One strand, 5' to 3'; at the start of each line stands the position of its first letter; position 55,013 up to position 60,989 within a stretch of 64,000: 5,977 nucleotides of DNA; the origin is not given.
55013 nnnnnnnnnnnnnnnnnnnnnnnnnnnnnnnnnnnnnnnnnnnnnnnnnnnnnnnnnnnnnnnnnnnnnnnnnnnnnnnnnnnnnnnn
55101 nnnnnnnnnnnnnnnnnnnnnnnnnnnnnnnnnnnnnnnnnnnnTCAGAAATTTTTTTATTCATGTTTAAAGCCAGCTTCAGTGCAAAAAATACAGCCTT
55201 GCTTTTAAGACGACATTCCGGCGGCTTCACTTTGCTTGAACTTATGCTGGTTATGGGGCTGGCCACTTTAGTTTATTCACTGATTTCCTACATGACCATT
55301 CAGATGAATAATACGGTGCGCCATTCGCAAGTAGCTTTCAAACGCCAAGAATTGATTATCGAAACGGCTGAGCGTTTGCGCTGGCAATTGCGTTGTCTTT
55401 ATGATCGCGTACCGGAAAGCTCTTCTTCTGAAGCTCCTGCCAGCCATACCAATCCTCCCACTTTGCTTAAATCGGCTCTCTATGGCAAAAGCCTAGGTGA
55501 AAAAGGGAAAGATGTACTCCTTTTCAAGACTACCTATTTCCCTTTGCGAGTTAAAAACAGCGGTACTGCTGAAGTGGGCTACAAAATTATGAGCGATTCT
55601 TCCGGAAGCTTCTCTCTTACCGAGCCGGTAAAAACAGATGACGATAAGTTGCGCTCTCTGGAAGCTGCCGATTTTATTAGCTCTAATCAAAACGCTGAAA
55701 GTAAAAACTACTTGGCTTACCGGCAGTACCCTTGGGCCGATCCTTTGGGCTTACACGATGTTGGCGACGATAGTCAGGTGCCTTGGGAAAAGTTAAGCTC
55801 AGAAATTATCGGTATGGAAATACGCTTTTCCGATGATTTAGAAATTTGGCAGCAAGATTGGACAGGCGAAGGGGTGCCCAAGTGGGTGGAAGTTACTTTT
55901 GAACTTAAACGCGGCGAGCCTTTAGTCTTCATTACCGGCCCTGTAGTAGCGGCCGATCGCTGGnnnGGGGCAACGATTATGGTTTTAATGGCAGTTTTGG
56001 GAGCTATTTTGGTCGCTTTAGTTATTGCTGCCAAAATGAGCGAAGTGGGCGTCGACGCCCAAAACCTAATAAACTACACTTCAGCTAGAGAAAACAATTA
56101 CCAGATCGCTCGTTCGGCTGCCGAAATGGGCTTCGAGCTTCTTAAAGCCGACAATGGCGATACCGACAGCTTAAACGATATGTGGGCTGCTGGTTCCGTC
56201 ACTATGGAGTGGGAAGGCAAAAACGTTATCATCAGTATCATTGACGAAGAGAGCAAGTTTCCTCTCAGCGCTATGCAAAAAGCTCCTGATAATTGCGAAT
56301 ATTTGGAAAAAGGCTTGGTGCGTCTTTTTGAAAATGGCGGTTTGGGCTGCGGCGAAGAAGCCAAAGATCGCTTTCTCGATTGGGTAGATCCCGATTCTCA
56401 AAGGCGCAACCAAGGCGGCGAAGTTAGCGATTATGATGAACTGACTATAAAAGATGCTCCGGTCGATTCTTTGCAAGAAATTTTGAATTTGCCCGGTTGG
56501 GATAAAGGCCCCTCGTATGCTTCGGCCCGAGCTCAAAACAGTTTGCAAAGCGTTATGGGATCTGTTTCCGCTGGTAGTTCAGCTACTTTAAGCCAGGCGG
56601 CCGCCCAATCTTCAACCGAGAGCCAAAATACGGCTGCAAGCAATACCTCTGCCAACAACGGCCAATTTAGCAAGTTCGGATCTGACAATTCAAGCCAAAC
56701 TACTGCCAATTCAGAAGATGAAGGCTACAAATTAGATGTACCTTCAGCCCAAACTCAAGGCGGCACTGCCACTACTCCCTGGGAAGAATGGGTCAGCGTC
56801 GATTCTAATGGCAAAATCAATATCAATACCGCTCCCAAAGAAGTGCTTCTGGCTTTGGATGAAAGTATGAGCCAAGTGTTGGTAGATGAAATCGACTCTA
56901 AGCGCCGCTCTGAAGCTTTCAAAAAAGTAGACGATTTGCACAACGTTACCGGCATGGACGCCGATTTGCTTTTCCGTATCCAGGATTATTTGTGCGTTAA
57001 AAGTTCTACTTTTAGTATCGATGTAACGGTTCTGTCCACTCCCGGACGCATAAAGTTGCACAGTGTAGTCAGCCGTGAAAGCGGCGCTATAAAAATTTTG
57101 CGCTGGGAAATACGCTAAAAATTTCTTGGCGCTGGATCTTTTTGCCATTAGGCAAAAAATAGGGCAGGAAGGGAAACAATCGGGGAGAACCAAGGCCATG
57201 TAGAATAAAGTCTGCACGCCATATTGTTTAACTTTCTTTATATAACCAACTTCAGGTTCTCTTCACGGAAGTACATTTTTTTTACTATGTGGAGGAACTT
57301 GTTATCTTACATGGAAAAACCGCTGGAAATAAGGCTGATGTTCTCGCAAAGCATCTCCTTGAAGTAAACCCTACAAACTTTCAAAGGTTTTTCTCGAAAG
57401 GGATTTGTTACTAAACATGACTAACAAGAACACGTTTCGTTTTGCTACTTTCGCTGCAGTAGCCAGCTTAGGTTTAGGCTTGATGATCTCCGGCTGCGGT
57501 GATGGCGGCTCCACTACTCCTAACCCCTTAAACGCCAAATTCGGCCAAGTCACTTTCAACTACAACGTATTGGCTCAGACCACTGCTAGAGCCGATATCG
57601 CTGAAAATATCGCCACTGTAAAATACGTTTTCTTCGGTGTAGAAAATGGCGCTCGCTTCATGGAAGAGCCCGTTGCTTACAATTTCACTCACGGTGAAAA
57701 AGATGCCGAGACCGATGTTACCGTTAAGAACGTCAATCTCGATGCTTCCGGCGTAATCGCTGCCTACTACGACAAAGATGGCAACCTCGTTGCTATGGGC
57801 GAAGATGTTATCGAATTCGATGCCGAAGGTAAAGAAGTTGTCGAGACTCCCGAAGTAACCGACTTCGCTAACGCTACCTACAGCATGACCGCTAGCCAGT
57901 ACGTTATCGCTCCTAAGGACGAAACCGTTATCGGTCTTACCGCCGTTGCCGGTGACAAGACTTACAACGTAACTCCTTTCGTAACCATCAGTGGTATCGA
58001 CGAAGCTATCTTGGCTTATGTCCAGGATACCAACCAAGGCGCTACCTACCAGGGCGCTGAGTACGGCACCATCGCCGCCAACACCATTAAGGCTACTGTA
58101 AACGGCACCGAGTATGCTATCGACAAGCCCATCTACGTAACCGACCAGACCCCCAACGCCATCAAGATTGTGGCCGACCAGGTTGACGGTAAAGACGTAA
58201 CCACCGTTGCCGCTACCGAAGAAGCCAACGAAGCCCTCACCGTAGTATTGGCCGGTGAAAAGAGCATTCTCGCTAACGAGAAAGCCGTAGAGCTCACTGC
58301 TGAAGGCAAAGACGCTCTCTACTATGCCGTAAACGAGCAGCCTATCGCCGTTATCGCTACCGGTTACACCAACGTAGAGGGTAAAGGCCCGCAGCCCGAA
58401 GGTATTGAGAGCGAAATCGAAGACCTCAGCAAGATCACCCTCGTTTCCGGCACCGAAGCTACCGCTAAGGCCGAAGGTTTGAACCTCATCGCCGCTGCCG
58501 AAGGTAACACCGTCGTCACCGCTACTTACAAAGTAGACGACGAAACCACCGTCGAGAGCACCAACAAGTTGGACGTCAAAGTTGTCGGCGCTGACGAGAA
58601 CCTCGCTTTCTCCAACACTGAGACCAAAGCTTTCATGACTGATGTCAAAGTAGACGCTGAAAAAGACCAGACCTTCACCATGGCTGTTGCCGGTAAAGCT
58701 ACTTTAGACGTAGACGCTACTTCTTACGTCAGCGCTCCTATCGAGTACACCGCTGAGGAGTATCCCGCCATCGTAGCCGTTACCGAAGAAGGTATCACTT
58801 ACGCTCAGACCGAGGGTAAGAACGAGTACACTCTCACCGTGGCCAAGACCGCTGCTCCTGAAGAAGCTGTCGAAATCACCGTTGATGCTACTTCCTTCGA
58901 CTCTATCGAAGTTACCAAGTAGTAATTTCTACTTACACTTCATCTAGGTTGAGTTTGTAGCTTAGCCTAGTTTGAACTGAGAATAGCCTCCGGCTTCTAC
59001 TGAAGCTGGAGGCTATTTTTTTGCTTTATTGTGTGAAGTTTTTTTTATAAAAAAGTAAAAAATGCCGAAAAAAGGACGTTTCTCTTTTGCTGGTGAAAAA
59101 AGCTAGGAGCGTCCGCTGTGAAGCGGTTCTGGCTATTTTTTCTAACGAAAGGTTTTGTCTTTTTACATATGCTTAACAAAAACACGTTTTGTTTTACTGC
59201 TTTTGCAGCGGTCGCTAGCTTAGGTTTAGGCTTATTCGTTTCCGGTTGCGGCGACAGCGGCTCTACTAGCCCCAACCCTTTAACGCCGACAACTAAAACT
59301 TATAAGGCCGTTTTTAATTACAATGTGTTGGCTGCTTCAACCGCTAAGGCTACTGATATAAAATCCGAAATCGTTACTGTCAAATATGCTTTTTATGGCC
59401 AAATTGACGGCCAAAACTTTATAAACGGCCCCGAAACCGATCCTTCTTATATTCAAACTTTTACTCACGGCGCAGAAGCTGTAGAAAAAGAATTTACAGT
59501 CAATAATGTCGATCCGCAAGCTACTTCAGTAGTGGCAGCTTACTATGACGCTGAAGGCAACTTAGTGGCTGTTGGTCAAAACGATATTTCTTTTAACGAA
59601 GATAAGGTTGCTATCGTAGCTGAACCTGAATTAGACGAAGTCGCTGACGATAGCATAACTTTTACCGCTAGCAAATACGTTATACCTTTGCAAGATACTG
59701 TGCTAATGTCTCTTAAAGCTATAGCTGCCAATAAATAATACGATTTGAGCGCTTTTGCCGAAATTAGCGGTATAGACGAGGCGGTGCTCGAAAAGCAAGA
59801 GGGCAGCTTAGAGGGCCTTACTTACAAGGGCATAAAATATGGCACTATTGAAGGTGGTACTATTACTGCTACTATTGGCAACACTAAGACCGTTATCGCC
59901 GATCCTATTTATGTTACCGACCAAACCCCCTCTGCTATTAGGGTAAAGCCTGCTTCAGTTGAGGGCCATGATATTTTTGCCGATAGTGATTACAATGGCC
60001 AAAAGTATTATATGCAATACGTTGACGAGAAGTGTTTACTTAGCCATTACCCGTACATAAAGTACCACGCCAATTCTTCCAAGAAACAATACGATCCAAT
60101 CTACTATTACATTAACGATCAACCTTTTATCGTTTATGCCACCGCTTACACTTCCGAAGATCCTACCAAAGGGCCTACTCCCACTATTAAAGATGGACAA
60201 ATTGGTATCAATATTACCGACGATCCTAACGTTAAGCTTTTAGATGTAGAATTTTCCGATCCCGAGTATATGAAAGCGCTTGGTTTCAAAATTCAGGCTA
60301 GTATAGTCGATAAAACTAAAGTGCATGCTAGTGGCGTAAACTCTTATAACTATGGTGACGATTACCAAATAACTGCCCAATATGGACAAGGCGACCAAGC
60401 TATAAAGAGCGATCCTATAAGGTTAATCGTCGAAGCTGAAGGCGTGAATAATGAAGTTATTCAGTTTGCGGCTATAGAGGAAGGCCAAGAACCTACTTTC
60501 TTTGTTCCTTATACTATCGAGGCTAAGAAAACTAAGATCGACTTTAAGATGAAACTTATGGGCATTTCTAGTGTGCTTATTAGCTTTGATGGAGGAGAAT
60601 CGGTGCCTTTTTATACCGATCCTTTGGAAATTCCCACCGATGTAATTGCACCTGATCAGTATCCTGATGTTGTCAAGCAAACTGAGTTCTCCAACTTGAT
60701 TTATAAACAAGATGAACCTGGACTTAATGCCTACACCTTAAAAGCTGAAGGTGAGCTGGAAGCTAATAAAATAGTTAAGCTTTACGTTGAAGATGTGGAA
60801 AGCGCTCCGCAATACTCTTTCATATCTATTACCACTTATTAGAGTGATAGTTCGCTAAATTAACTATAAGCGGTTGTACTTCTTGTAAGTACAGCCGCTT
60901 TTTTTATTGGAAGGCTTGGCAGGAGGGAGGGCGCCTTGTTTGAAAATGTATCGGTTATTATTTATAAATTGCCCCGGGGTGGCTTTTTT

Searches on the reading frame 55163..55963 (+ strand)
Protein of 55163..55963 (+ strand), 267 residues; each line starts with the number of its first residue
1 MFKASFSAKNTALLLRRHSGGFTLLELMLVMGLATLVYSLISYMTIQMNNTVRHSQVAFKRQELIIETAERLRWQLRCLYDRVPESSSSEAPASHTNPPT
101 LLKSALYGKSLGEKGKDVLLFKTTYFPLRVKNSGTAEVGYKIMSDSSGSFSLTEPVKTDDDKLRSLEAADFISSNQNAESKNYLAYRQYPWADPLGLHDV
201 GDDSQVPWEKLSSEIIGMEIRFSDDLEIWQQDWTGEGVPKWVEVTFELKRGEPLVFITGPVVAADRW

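Call 6: search_protein_families(library=pfam, proteins=[window:55163-55963:+], max_evalue=0.01)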
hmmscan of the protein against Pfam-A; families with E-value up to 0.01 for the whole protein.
window:55163-55963:+ (267 aa): 2 families
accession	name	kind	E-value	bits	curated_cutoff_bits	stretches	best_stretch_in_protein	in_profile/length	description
PF07963.17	N_methyl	-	0.00034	20.5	21.2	1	16-36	1-21/27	Prokaryotic N-terminal methylation motif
PF11612.13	T2SSJ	-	0.0062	17.3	28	0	206-254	85-136/140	Type II secretion system (T2SS), protein J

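Call 51: search_protein_families(library=ncbifam, proteins=[window:55163-55963:+], max_evalue=0.1)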
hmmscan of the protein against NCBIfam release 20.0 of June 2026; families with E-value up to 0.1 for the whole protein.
window:55163-55963:+ (267 aa): 8 families
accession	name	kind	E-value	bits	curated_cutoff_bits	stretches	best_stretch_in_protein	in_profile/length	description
TIGR01708.2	typeII_sec_gspH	equivalog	5.8e-05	23.2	80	1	21-58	3-37/169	type II secretion system minor pseudopilin GspH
TIGR01711.1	gspJ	equivalog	0.00087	19.1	64.85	0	20-63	1-40/192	type II secretion system minor pseudopilin GspJ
TIGR02532.1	IV_pilin_GFxxxE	domain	0.012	15.4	16.3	1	21-34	3-16/24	prepilin-type N-terminal cleavage/methylation domain-containing protein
NF038304.1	EPS_HpsC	equivalog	0.036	13.6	200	1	16-59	17-60/318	hormogonium polysaccharide secretion pseudopilin HpsC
NF041002.1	pilin_ComGF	equivalog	0.041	14.1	80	1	21-63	3-44/139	competence type IV pilus minor pilin ComGF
NF006453.0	PRK08808.1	equivalog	0.053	12.6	295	1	16-74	3-54/211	type II secretion system protein J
NF040982.1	ComGD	equivalog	0.079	13.4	70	0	21-52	3-34/139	competence type IV pilus minor pilin ComGD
TIGR02596.1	TIGR02596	subfamily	0.087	12.9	70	0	22-52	1-31/196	Verru_Chthon cassette protein D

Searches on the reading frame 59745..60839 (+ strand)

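Call 13: search_protein_families(library=pfam, proteins=[window:59745-60839:+], max_evalue=0.01)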
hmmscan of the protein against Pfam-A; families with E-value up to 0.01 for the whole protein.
window:59745-60839:+ (365 aa): 1 family
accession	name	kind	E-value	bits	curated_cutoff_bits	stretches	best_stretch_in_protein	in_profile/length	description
PF23274.1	DUF7077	-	0.0038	17.5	27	1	234-270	67-103/122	Domain of unknown function (DUF7077)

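Call 51: search_protein_families(library=ncbifam, proteins=[window:59745-60839:+], max_evalue=0.1)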
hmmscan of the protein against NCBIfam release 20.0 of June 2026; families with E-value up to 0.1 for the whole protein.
window:59745-60839:+ (365 aa): 0 families
